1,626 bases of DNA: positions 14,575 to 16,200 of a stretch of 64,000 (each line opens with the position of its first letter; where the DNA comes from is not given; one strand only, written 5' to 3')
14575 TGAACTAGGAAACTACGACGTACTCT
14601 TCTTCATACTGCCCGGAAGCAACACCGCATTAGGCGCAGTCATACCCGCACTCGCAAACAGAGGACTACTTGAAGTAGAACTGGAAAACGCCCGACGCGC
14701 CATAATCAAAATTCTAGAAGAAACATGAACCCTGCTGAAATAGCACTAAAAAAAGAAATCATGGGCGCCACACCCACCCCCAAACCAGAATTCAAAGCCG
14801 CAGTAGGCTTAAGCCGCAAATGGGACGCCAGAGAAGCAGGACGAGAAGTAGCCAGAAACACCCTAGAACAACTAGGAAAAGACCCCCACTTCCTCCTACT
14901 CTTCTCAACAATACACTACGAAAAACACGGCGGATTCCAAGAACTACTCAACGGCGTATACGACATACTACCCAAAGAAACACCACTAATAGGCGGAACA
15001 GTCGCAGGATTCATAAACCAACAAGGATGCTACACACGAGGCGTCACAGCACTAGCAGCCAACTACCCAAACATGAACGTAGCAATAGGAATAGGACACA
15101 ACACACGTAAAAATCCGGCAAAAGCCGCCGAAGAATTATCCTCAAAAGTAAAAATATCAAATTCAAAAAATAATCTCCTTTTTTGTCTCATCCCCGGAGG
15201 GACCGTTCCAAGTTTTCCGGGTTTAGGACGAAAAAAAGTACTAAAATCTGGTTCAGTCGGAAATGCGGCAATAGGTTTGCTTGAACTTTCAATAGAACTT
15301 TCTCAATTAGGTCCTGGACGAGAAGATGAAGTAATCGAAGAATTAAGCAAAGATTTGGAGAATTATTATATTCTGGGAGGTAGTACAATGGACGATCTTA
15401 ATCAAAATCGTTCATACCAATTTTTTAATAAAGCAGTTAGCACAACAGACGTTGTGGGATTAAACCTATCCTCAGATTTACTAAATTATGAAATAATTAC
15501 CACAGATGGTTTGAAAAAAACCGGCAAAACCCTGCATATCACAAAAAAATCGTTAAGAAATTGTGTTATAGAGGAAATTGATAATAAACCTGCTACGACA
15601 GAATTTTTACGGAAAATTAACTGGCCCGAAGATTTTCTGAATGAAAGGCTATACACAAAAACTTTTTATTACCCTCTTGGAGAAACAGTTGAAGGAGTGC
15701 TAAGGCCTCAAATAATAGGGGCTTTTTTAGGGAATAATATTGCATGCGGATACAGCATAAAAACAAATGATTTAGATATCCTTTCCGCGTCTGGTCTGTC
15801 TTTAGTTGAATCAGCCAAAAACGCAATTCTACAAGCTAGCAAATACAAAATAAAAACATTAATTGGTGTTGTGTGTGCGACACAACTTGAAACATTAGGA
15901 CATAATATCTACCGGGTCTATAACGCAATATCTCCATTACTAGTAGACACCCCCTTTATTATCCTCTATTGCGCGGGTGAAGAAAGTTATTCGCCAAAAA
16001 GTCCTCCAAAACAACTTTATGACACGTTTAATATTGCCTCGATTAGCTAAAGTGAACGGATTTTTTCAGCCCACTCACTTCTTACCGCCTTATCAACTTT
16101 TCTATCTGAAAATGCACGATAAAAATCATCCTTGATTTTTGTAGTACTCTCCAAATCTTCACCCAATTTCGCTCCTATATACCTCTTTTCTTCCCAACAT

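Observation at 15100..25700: ~10.5-kb low-GC tract that begins inside the FIST gene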

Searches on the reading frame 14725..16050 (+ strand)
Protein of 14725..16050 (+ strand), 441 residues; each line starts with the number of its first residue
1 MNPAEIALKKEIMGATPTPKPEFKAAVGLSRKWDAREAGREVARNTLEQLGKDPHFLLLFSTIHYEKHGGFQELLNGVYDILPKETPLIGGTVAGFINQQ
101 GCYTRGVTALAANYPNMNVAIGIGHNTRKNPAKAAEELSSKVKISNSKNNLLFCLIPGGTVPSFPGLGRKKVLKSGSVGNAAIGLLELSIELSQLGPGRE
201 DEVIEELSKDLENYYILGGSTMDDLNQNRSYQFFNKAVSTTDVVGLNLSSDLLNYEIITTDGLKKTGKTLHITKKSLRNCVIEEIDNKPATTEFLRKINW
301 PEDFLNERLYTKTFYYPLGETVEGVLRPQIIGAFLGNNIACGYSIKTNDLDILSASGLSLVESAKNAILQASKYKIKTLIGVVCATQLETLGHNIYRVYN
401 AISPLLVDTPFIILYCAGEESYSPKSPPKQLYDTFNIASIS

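Call 8: search_protein_families(library=pfam, proteins=[window:14725-16050:+])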
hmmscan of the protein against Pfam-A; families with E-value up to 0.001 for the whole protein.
window:14725-16050:+ (441 aa): 1 family
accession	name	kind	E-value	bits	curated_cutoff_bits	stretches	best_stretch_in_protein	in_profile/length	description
PF08495.15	FIST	-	2.5e-24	86.6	23.2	1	56-288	2-189/189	FIST N domain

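Call 9: search_protein_families(library=ncbifam, proteins=[window:14725-16050:+])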
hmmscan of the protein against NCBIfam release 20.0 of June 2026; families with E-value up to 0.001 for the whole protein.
window:14725-16050:+ (441 aa): 1 family
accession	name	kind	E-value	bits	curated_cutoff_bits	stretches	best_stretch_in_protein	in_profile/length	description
NF041558.1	NosP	equivalog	2.4e-15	56.5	450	1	199-311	135-246/368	nitric oxide-sensing protein NosP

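Call 10: find_encoding_contigs(protein=window:14725-16050:+, flank=10000, max_places=10)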
Protein window:14725-16050:+ (441 aa): no gene with exactly this product is on record in the collection.

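Call 11: find_homologous_proteins(query=window:14725-16047:+)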
Query window:14725-16047:+ (441 aa): 625 proteins with E <= 0.001 among 8000 candidates; the best 120 are listed.
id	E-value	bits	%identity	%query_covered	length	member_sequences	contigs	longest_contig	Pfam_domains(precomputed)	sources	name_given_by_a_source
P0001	3.3e-293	990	100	100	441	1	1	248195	PF08495.16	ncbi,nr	ncbi:FIST N domain protein [uncultured archaeon]|nr:FIST N domain protein [uncultured archaeon]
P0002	2.0e-176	605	63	95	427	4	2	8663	PF08495.16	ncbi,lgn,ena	-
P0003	8.4e-174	597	62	95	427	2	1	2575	PF08495.16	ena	-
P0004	1.6e-173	596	64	95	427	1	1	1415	PF08495.16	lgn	-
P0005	4.4e-173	594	64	95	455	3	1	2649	PF08495.16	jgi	jgi:hypothetical protein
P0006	1.5e-172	592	60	98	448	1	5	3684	PF08495.16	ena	-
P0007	2.3e-172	592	63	95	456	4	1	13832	PF08495.16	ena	-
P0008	3.7e-172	591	62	97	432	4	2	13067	PF08495.16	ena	-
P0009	1.5e-171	589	61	95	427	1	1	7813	PF08495.16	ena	-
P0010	8.2e-171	587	61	95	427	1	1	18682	PF08495.16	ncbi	-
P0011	4.0e-170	584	61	95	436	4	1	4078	PF08495.16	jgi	-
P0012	7.3e-169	580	60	96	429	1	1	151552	PF08495.16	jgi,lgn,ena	-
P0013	1.9e-167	576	61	95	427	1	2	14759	PF08495.16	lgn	-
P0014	1.0e-166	573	62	93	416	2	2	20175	PF08495.16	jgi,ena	-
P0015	4.4e-164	565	60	95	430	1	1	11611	PF08495.16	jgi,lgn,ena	-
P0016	1.9e-163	562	59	98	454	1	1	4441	PF08495.16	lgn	-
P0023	1.2e-126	441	49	98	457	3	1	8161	PF08495.16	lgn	-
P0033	6.4e-122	426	51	95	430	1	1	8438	PF08495.16,PF10442.15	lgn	-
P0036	1.3e-120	421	50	95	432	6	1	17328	PF08495.16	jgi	-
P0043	1.4e-118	415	49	96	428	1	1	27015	PF08495.16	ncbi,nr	ncbi:MAG: hypothetical protein GF414_00835 [Candidatus Altiarchaeales archaeon]|nr:hypothetical prot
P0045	1.9e-117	411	48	95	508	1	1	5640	PF08495.16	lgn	-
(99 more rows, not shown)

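Call 12: find_encoding_contigs(protein=P0001, flank=10000, max_places=10)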
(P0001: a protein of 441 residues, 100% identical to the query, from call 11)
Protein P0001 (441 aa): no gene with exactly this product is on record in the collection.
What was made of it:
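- Tried and rejected: Exact-sequence look-up of the window's FIST protein in the contig index found nothing (calls 10, 12).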

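Call 13: find_encoding_contigs(protein=P0002, flank=10000, max_places=6)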
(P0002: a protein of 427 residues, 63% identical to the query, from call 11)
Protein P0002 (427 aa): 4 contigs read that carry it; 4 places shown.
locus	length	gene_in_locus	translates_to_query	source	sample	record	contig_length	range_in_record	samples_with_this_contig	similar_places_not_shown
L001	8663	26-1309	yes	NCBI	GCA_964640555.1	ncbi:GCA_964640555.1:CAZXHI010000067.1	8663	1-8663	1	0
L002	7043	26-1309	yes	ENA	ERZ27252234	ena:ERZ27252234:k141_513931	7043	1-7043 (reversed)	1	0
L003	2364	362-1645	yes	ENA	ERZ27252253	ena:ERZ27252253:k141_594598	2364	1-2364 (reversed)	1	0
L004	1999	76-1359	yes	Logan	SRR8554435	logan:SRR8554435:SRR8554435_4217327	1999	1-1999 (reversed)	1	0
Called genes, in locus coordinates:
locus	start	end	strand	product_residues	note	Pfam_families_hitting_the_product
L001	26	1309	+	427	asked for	PF08495:FIST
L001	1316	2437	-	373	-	PF00890:FAD_binding_2, PF01494:FAD_binding_3, PF03486:HI0933_like, PF05834:Lycopene_cycl, PF07992:Pyr_redox_2 (weak), PF12831:FAD_oxidored, PF13450:NAD_binding_8 (weak), PF22578:GGR_cat, +6 more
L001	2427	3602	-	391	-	PF00890:FAD_binding_2, PF01134:GIDA, PF01266:DAO (weak), PF01494:FAD_binding_3 (weak), PF01946:Thi4 (weak), PF12831:FAD_oxidored, PF01494:FAD_binding_3, PF22578:GGR_cat, +3 more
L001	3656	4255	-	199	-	-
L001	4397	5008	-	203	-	-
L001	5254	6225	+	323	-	PF01047:MarR (faint), PF12802:MarR_2 (faint), PF13404:HTH_AsnC-type, PF13412:HTH_24, PF22451:NirdL-like_HTH (faint), PF13404:HTH_AsnC-type, PF13412:HTH_24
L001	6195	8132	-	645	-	PF04055:Radical_SAM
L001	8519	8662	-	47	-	?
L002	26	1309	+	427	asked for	PF08495:FIST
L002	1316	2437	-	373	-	PF00890:FAD_binding_2, PF01494:FAD_binding_3, PF03486:HI0933_like, PF05834:Lycopene_cycl, PF07992:Pyr_redox_2 (weak), PF12831:FAD_oxidored, PF13450:NAD_binding_8 (weak), PF22578:GGR_cat, +5 more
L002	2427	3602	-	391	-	PF00890:FAD_binding_2, PF01134:GIDA, PF01266:DAO (weak), PF01494:FAD_binding_3 (weak), PF01946:Thi4 (weak), PF12831:FAD_oxidored, PF01494:FAD_binding_3, PF22578:GGR_cat, +3 more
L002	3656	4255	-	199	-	-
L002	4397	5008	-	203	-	-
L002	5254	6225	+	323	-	PF01047:MarR (faint), PF12802:MarR_2 (faint), PF13404:HTH_AsnC-type, PF13412:HTH_24, PF22451:NirdL-like_HTH (faint), PF13404:HTH_AsnC-type, PF13412:HTH_24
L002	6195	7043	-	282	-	?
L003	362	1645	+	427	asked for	PF08495:FIST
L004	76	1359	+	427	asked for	PF08495:FIST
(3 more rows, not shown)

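Call 14: find_encoding_contigs(protein=P0012, flank=10000, max_places=3)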
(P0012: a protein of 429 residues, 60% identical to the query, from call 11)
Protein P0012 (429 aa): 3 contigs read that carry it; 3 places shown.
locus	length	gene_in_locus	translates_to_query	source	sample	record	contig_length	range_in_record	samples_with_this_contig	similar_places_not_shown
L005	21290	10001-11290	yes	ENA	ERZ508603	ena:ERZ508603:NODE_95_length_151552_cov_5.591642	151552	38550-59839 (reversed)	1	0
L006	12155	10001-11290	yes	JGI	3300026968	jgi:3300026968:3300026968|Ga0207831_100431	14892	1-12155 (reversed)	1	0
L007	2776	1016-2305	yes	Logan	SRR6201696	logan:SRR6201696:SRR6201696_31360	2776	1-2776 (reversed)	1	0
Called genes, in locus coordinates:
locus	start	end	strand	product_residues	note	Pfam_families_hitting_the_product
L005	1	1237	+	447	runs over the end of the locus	PF02127:Peptidase_M18, PF05343:Peptidase_M42 (faint)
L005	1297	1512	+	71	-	-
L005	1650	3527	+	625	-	-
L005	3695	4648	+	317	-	PF08271:Zn_Ribbon_TF, PF00382:TFIIB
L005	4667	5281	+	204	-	PF01728:FtsJ, PF13847:Methyltransf_31 (faint)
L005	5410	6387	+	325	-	PF00348:polyprenyl_synt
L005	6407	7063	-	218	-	PF06695:Sm_multidrug_ex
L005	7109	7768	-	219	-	PF01269:Fibrillarin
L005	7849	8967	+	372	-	PF01571:GCV_T, PF08669:GCV_T_C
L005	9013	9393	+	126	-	PF01597:GCV_H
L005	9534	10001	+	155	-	-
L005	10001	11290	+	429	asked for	PF08495:FIST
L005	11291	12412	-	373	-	PF00890:FAD_binding_2 (weak), PF01494:FAD_binding_3, PF03486:HI0933_like, PF05834:Lycopene_cycl (weak), PF12831:FAD_oxidored, PF13450:NAD_binding_8 (weak), PF13738:Pyr_redox_3 (weak), PF22578:GGR_cat, +5 more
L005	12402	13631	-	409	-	PF01946:Thi4 (weak), PF00890:FAD_binding_2, PF01134:GIDA (weak), PF01266:DAO (weak), PF01494:FAD_binding_3 (weak), PF12831:FAD_oxidored, PF01494:FAD_binding_3, PF22578:GGR_cat, +3 more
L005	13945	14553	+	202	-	-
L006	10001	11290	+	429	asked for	PF08495:FIST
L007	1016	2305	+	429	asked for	PF08495:FIST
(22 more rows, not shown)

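Call 15: find_encoding_contigs(protein=P0010, flank=10000, max_places=3)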
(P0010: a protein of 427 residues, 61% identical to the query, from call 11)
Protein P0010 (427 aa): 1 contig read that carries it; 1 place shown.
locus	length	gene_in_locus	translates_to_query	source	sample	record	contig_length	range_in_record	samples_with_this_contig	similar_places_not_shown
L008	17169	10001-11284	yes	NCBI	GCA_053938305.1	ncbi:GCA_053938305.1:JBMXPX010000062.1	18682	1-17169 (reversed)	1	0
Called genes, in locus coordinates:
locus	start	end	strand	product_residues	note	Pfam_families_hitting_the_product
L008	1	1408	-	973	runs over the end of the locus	?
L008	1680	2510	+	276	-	PF02649:GCHY-1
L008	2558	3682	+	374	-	PF00180:Iso_dh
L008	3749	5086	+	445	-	PF27163:YmtS_Ross (faint)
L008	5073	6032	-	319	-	PF03215:Rad17 (weak), PF05496:RuvB_N (weak), PF13173:AAA_14 (faint), PF13177:DNA_pol3_delta2, PF00004:AAA, PF21960:RCF1-5-like_lid (weak), PF25361:AAA_lid_RFC1, PF08542:Rep_fac_C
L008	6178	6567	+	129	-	-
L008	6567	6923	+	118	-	-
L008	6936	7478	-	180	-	PF05728:UPF0227, PF00561:Abhydrolase_1 (faint), PF12146:Hydrolase_4 (faint)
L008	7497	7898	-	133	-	PF01894:YjbQ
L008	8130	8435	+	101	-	PF09719:C_GCAxxG_C_C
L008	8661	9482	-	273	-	PF01841:Transglut_core (weak)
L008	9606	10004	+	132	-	-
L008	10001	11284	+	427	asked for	PF08495:FIST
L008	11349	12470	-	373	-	PF00070:Pyr_redox (faint), PF00890:FAD_binding_2 (weak), PF01266:DAO (faint), PF01494:FAD_binding_3, PF03486:HI0933_like, PF05834:Lycopene_cycl (weak), PF12831:FAD_oxidored, PF22578:GGR_cat, +2 more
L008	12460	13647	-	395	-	PF00890:FAD_binding_2 (faint), PF01134:GIDA, PF01266:DAO (faint), PF01946:Thi4 (weak), PF03486:HI0933_like (faint), PF12831:FAD_oxidored, PF01494:FAD_binding_3, PF22578:GGR_cat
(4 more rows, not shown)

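Call 16: find_encoding_contigs(protein=P0014, flank=10000, max_places=3)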
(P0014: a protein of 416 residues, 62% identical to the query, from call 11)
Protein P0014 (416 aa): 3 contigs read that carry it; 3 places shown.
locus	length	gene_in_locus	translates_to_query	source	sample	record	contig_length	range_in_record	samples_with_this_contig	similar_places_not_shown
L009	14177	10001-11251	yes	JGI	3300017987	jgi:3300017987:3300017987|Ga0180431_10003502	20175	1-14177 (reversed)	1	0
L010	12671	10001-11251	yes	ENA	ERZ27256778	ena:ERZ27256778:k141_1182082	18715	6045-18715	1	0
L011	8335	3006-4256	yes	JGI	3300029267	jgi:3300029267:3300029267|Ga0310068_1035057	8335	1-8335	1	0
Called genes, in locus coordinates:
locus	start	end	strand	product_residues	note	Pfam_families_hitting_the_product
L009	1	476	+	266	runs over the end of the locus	PF23442:DUF7125, PF06745:ATPase, PF23442:DUF7125 (weak)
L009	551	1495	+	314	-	PF00633:HHH (faint), PF14520:HHH_5, PF00154:RecA_N, PF08423:Rad51, PF13481:AAA_25 (weak), PF06745:ATPase (weak)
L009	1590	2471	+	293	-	PF18911:PKD_4, PF21027:Sde0182_C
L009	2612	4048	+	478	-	-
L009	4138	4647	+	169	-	PF14512:TM1586_NiRdase (faint), PF00881:Nitroreductase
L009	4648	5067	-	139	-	PF01894:YjbQ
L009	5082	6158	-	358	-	PF00082:Peptidase_S8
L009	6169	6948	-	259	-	PF00175:NAD_binding_1 (weak), PF10418:DHODB_Fe-S_bind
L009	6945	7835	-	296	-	PF01180:DHO_dh, PF01207:Dus (weak), PF03060:NMO (weak)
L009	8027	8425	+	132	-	-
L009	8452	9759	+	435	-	PF08495:FIST, PF10442:FIST_C (weak)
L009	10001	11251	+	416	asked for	PF08495:FIST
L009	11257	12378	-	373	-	PF00890:FAD_binding_2, PF01266:DAO (weak), PF01494:FAD_binding_3, PF03486:HI0933_like, PF05834:Lycopene_cycl (weak), PF07992:Pyr_redox_2 (weak), PF12831:FAD_oxidored, PF22578:GGR_cat, +2 more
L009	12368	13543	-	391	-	PF00890:FAD_binding_2, PF01134:GIDA, PF01266:DAO (weak), PF03486:HI0933_like (weak), PF07992:Pyr_redox_2 (weak), PF12831:FAD_oxidored, PF01494:FAD_binding_3, PF22578:GGR_cat, +1 more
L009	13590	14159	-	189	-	-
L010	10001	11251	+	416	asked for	PF08495:FIST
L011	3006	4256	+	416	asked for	PF08495:FIST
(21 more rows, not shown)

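Call 19: list_cluster_members(proteins=[P0001, P0033, P0045, P0036, P0043, P0002, P0006, P0016, P0023, P0010])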
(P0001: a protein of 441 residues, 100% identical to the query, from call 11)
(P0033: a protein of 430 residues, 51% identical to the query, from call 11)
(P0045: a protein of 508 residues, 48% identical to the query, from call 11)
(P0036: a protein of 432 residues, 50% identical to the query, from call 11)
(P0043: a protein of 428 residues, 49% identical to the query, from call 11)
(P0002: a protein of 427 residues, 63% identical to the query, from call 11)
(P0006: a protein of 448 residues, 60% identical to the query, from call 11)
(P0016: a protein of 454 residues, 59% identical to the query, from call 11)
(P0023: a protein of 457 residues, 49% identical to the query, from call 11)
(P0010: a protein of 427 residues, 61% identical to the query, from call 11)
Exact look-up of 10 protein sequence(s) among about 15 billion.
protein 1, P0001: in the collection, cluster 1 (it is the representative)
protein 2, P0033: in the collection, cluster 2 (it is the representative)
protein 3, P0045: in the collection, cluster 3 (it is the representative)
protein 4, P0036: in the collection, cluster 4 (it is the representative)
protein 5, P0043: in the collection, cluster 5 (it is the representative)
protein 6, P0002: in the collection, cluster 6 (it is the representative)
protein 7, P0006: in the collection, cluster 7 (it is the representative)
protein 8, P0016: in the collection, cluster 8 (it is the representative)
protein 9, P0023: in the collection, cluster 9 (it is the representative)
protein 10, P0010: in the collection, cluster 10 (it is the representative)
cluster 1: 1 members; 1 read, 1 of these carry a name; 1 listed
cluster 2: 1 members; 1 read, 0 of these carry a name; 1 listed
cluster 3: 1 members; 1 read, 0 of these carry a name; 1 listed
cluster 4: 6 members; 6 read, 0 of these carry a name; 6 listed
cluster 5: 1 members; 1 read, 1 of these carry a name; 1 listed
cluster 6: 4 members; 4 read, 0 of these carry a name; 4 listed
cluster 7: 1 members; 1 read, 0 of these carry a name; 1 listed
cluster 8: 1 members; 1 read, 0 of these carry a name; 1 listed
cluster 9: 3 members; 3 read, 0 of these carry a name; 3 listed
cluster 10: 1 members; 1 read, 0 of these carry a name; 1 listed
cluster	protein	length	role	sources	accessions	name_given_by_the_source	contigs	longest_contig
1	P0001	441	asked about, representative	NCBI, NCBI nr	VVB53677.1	FIST N domain protein [uncultured archaeon]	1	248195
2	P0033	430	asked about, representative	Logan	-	-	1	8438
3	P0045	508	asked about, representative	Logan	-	-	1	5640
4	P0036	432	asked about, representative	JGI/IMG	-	-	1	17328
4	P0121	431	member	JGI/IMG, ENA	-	-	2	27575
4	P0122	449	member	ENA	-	-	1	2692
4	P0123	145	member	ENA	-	-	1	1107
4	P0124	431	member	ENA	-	-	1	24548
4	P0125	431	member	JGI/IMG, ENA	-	-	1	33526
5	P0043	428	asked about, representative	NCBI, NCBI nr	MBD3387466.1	MAG: hypothetical protein GF414_00835 [Candidatus Altiarchaeales archaeon] | hypothetical protein [Candidatus Altiarchaeales archaeon]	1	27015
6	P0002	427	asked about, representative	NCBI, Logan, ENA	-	-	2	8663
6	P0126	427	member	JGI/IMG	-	-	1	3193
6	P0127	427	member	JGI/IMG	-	-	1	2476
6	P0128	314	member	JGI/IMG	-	-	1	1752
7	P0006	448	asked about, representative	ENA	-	-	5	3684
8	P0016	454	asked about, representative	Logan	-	-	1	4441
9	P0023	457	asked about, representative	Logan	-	-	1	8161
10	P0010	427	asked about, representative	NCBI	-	-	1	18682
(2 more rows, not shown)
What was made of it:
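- The window comes from a metagenome-derived record (protein VVB53677.1, 'uncultured archaeon', 248-kb contig; calls 11, 19).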

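Call 21: find_related_loci(query=A1, collection=genome_contigs, flank=10000)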
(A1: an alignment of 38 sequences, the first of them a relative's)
Query A1 (441 aa) in genome_contigs; peptide patterns used: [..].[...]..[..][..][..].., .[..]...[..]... (x = any residue, [..] = any of these).
129 stretches matched a pattern; 85 encode a relative of the query (tblastn E <= 1e-3); the best 80 are kept; 80 distinct loci.
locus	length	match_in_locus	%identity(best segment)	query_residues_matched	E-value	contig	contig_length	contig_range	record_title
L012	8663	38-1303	63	22-440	0e+0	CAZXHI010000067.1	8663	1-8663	MAG TPA_asm: uncultured Thermoplasmatales archaeon isolate SRP185410_co1_277 genome assembly, contig: k141_1140324, whol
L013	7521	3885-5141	62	23-438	3e-179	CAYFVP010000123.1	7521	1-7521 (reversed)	MAG TPA_asm: uncultured Thermoplasmatales archaeon isolate ERP108616_co1_160 genome assembly, contig: k119_1306079, whol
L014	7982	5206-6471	47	22-440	3e-125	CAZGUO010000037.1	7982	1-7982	MAG TPA_asm: uncultured Thermoplasmatales archaeon isolate binchicken_co184_243 genome assembly, contig: NODE_18723_leng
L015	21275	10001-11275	45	20-441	2e-119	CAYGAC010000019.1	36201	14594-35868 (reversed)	MAG TPA_asm: uncultured Thermoplasmatales archaeon isolate ERP108616_co1_401 genome assembly, contig: k119_581108, whole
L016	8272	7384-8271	63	16-306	2e-116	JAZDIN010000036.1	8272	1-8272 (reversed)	MAG: Candidatus Altiarchaeota archaeon isolate MEGAHIT-group-0.401 k141_3694096, whole genome shotgun sequence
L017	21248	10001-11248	47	22-436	9e-115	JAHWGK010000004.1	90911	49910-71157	MAG: Thermoplasmata archaeon isolate Hel238.bin54 NODE_4_length_90911_cov_18.793194, whole genome shotgun sequence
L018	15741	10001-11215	45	24-424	5e-112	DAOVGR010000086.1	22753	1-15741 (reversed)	MAG TPA_asm: Thermoplasmatales archaeon isolate CSMAG_1140 CSMAG_1140_k141_2956026_length_22753_cov_9.9825, whole genome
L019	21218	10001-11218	44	22-423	8e-111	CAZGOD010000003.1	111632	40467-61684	MAG TPA_asm: uncultured Thermoplasmatales archaeon isolate SRP214966_co4_455 genome assembly, contig: NODE_41_length_111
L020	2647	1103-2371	45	20-438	4e-115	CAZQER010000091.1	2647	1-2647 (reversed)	MAG TPA_asm: uncultured archaeon isolate binchicken_co6_257 genome assembly, contig: NODE_56553_length_2647_cov_6.151620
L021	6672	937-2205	44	22-438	2e-109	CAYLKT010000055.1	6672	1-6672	MAG TPA_asm: uncultured Thermoplasmatales archaeon isolate binchicken_co122_15 genome assembly, contig: NODE_11162_lengt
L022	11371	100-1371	42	5-424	8e-109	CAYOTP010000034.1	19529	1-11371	MAG TPA_asm: uncultured Thermoplasmatales archaeon isolate SRP332253_co1_29 genome assembly, contig: NODE_4465_length_19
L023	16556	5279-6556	44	19-438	4e-107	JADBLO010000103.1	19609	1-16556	MAG: Thermoplasmata archaeon isolate Bin3_14.8m NODE_138_length_19609_cov_15.493761, whole genome shotgun sequence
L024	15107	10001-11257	44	24-438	1e-106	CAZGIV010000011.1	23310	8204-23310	MAG TPA_asm: uncultured Thermoplasmatales archaeon isolate binchicken_co94_67 genome assembly, contig: NODE_2983_length_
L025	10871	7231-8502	43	22-440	2e-106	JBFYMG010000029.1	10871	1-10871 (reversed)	MAG: Thermoplasmatales archaeon isolate PPR_0056 PPR_0056.fa_k121_405199, whole genome shotgun sequence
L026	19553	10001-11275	42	20-438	8e-106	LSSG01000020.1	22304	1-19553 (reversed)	MAG: Thermoplasmatales archaeon SG8-52-3 WOR_8-12_1668, whole genome shotgun sequence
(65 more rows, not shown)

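Call 32: find_encoding_contigs(protein=P0006, flank=10000, max_places=5)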
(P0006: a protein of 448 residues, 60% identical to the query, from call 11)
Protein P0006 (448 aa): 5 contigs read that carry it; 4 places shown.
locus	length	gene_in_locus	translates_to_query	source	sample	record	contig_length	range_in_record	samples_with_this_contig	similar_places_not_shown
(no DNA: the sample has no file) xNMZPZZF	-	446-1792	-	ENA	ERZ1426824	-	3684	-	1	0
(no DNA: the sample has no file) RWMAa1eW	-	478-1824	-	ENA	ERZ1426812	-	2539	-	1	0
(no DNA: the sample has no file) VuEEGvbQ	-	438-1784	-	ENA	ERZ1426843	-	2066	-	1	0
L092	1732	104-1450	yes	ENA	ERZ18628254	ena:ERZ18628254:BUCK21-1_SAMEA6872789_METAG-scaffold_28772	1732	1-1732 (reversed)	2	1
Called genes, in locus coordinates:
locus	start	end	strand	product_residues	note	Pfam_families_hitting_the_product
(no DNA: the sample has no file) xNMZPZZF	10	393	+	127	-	-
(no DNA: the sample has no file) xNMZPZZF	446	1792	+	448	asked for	PF08495:FIST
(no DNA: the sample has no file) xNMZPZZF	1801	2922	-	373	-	PF00890:FAD_binding_2 (weak), PF01134:GIDA (weak), PF01494:FAD_binding_3, PF03486:HI0933_like, PF05834:Lycopene_cycl (weak), PF07992:Pyr_redox_2 (weak), PF12831:FAD_oxidored, PF22578:GGR_cat, +3 more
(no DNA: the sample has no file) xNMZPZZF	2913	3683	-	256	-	?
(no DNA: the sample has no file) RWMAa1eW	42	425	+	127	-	-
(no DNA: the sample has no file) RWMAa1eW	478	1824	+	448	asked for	PF08495:FIST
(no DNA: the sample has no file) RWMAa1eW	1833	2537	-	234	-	?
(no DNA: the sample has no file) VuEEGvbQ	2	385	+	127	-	?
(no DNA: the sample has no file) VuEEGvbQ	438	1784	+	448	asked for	PF08495:FIST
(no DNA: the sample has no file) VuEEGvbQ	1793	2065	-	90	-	?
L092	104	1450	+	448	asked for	PF08495:FIST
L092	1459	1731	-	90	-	?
